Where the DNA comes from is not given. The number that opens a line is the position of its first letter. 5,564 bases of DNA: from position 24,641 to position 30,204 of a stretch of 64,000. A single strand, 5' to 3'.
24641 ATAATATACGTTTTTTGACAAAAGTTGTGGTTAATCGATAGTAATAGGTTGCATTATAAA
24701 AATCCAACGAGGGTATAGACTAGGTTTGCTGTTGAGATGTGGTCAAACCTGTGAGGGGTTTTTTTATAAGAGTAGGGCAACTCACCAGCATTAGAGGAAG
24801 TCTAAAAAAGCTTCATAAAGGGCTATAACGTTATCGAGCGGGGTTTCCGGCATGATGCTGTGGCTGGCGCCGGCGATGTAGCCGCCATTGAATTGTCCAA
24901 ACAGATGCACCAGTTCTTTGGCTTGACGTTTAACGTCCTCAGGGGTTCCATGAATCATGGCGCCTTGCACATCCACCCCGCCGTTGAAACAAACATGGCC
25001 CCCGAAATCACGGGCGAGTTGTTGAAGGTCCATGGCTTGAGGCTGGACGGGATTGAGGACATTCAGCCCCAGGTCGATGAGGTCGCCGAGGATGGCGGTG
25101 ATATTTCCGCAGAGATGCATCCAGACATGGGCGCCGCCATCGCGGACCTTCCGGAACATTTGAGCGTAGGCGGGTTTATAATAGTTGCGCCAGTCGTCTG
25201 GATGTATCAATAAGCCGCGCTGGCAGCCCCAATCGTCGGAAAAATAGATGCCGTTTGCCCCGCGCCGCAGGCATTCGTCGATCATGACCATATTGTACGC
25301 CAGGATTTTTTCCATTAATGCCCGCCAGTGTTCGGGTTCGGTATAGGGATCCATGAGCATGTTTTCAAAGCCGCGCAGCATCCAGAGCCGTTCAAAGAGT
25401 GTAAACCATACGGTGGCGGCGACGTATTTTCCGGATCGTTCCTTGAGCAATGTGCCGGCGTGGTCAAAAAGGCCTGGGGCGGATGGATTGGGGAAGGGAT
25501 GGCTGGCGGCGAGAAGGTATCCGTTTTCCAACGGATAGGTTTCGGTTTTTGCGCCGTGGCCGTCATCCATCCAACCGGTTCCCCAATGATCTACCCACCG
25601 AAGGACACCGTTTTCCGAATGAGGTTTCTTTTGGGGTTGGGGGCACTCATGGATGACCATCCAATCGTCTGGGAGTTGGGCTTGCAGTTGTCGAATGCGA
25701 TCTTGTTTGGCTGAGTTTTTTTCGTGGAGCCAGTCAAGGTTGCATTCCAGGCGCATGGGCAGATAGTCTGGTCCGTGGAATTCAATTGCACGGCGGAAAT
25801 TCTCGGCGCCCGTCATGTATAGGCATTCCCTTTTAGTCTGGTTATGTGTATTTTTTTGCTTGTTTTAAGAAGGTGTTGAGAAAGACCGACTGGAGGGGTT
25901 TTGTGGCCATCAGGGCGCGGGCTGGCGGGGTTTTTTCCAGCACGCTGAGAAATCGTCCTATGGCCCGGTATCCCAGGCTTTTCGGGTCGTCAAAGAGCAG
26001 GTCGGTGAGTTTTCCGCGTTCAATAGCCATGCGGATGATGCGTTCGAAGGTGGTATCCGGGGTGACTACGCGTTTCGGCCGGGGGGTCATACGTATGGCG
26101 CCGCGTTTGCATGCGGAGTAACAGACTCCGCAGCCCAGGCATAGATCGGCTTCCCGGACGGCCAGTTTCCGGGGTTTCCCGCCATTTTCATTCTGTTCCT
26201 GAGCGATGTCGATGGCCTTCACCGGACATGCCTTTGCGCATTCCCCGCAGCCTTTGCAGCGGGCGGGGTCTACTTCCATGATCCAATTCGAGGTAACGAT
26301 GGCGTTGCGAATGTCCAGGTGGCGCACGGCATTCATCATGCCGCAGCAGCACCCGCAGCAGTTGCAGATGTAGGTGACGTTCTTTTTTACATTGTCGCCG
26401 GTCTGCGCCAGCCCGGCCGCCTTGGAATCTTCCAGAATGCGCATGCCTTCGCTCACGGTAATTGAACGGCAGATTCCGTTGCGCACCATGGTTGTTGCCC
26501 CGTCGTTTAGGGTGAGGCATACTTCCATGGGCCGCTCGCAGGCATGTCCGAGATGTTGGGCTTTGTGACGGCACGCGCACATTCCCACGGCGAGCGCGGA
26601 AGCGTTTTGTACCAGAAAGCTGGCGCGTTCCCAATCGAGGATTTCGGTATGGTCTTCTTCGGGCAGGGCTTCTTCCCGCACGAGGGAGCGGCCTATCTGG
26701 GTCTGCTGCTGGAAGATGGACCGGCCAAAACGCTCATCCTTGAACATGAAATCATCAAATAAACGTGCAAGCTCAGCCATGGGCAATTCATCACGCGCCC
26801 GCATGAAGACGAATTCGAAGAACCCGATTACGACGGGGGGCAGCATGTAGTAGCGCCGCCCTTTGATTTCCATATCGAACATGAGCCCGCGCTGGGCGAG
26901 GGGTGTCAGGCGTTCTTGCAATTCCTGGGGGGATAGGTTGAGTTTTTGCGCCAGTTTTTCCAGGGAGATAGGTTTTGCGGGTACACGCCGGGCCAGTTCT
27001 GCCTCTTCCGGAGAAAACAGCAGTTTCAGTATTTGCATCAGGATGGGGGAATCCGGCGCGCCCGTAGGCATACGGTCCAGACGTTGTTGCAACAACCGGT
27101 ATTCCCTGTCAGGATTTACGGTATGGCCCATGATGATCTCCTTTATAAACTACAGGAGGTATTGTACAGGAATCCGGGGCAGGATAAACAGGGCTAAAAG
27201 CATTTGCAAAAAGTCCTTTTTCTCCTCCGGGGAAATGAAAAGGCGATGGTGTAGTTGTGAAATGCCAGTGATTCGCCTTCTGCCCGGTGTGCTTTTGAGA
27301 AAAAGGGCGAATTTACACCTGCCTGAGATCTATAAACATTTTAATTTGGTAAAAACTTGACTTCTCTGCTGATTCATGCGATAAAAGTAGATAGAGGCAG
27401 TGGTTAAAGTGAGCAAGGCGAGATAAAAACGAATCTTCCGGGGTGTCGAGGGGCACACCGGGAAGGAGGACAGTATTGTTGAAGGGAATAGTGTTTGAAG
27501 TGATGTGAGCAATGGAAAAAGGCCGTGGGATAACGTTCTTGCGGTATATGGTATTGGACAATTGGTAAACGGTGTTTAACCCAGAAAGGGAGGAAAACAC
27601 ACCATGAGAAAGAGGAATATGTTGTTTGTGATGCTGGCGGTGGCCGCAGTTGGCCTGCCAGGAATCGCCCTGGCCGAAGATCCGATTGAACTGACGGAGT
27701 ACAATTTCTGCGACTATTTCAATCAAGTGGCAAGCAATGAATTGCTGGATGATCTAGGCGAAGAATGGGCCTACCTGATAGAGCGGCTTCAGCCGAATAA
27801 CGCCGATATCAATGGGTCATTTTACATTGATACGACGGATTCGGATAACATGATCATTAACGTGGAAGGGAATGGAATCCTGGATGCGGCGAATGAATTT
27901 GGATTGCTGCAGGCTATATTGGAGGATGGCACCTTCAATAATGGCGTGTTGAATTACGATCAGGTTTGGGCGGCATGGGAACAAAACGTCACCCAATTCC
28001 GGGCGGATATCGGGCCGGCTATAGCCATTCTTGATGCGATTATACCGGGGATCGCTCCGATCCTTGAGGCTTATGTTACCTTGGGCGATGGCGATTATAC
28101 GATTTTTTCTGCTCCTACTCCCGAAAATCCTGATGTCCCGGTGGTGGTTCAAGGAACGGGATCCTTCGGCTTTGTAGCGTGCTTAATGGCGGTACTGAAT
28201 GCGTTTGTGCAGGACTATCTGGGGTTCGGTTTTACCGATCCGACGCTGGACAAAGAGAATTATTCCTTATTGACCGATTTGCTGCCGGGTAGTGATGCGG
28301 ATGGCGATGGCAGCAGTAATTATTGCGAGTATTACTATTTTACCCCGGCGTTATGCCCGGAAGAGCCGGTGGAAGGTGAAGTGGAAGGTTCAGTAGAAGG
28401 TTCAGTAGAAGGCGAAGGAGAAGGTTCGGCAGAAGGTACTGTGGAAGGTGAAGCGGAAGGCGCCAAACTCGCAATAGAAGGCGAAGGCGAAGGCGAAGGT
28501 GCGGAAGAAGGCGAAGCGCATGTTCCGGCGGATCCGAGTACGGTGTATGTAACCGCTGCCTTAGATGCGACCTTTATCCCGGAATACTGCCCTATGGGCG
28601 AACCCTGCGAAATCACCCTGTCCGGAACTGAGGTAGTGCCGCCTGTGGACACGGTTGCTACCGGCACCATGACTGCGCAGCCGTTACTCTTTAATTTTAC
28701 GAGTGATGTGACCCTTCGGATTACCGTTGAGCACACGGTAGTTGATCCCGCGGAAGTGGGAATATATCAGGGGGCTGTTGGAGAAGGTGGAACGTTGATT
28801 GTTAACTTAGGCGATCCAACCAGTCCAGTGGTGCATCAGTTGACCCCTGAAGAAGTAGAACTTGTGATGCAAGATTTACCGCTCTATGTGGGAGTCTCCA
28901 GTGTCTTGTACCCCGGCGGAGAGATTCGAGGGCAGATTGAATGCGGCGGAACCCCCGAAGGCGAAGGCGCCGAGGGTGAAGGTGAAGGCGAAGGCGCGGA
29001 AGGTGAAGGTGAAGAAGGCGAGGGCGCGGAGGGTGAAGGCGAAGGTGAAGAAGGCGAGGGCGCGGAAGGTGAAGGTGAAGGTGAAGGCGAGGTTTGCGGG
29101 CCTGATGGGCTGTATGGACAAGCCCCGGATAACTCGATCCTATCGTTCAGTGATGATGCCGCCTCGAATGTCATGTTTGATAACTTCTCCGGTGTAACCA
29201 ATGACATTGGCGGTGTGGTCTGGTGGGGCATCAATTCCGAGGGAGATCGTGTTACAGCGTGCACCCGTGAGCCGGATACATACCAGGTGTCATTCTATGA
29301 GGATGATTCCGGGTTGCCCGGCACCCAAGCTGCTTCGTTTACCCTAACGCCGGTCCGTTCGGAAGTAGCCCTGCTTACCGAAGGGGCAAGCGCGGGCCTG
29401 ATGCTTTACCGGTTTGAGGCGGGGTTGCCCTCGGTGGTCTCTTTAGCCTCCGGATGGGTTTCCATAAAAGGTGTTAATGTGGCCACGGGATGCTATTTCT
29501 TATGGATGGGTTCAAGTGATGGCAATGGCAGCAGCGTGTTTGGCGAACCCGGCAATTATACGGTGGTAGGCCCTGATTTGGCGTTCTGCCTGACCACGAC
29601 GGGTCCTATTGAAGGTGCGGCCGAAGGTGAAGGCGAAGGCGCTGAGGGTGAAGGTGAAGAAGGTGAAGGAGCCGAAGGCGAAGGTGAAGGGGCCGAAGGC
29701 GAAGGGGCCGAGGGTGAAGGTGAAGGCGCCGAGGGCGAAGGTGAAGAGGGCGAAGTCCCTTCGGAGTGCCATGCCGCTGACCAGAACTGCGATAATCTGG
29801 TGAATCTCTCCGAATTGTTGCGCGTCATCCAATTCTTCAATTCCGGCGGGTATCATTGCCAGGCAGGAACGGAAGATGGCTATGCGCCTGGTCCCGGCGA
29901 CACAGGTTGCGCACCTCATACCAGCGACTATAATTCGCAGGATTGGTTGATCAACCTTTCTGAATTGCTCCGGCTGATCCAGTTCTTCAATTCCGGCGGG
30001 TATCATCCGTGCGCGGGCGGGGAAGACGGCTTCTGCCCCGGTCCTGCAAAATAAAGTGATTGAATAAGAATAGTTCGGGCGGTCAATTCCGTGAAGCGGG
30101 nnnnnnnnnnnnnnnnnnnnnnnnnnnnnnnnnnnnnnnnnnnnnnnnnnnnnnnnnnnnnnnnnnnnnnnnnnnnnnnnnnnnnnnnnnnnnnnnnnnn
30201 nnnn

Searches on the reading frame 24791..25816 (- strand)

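Call 19: search_protein_families(library=pfam, proteins=[window:24791-25816:-], max_evalue=0.001)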
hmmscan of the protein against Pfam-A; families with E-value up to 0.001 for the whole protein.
window:24791-25816:- (341 aa): 1 family
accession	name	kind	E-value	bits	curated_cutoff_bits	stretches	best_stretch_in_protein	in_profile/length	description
PF01208.23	URO-D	-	4.8e-30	105.2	23.9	1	146-336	158-342/346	Uroporphyrinogen decarboxylase (URO-D)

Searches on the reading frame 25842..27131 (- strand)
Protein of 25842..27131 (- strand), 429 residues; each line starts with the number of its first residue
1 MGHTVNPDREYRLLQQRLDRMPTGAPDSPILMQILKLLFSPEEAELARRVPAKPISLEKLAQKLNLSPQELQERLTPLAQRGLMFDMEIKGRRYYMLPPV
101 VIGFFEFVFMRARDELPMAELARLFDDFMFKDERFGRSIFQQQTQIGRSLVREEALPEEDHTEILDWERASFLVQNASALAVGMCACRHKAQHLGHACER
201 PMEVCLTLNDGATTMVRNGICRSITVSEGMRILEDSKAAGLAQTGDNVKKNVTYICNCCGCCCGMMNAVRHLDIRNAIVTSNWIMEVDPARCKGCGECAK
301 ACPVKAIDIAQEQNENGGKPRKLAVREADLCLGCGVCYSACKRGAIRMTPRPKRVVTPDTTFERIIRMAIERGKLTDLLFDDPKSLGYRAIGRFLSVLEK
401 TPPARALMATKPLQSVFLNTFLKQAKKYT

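Call 19: search_protein_families(library=pfam, proteins=[window:25842-27131:-], max_evalue=0.001)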
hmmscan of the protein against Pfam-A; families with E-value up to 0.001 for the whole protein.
window:25842-27131:- (429 aa): 9 families
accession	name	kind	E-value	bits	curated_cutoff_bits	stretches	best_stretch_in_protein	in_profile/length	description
PF12837.12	Fer4_6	-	4.5e-12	45.7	25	2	284-307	1-24/24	4Fe-4S binding domain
PF12838.12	Fer4_7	-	2.7e-11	44.2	27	1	291-345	1-52/52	4Fe-4S dicluster domain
PF00037.32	Fer4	-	2.5e-10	40.1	21.1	2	286-307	2-23/24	4Fe-4S binding domain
PF13187.11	Fer4_9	-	4.6e-08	33.4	27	1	291-346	1-52/52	4Fe-4S dicluster domain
PF14697.11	Fer4_21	-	1.6e-07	31.8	35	1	287-348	3-59/59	4Fe-4S dicluster domain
PF13237.11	Fer4_10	-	2.1e-07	31.2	25.5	1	285-341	2-52/53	4Fe-4S dicluster domain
PF12797.12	Fer4_2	-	3.4e-06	27.1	24.5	1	283-304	1-22/22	4Fe-4S binding domain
PF25160.1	LdpA_Fe-S-bd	-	0.00021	21.4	27.6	1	285-310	21-46/49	LdpA Fe-S cluster-binding domain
PF13484.11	Fer4_16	-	0.0007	20.8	30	1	291-313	1-22/66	4Fe-4S double cluster binding domain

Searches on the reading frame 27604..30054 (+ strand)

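Call 19: search_protein_families(library=pfam, proteins=[window:27604-30054:+], max_evalue=0.001)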
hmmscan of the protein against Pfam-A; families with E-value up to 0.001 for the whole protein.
window:27604-30054:+ (816 aa): 1 family
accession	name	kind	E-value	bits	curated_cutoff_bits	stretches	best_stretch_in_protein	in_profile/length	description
PF07452.17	CHRD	-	1.9e-10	42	24.1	1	337-445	3-117/117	CHRD domain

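Call 60: search_protein_families(library=ncbifam, proteins=[window:27604-30054:+], max_evalue=0.001)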
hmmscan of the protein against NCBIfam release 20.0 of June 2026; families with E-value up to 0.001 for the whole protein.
window:27604-30054:+ (816 aa): 0 families
